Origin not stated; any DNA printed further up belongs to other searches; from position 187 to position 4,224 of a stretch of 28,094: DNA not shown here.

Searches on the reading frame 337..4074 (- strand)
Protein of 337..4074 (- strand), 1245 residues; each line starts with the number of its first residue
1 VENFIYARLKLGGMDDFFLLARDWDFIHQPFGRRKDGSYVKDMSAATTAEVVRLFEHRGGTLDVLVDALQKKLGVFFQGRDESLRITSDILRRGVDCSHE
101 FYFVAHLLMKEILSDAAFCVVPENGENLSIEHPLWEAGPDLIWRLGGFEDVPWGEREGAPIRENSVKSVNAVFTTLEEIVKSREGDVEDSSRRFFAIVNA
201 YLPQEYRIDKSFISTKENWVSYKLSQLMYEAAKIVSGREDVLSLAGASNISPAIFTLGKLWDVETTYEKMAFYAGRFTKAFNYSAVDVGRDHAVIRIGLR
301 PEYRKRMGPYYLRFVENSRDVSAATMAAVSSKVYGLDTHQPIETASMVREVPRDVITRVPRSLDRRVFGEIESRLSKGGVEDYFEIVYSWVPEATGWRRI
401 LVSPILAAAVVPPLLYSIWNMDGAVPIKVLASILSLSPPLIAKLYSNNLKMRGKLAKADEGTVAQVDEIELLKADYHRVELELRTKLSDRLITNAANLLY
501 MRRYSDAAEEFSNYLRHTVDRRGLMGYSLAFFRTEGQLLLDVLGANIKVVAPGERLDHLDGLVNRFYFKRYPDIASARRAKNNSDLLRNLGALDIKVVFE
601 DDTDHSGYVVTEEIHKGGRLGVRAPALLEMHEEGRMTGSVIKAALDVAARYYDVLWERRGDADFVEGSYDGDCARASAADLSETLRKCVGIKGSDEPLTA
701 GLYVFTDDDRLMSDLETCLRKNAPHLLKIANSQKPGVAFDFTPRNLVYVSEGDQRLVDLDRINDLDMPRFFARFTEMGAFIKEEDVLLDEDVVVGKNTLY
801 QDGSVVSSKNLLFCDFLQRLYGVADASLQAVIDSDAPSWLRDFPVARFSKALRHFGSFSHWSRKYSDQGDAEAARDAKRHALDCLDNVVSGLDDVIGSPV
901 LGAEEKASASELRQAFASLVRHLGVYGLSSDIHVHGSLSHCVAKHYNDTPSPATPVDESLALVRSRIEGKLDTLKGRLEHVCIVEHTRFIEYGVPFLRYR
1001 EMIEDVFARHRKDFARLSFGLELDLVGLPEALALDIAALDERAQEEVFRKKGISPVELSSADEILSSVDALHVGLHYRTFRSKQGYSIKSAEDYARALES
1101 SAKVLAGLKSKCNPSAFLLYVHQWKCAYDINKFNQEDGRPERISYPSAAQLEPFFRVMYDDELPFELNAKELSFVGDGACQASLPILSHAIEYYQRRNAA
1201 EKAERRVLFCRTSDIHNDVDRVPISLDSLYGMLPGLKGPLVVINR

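Call 45: find_encoding_contigs(protein=window:337-4074:-, flank=10000, max_places=2)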
Protein window:337-4074:- (1245 aa): no gene with exactly this product is on record in the collection.

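Call 64: search_protein_families(library=pfam, proteins=[window:337-4074:-], max_evalue=0.001)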
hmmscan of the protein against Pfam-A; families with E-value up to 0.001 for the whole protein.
window:337-4074:- (1245 aa): 0 families
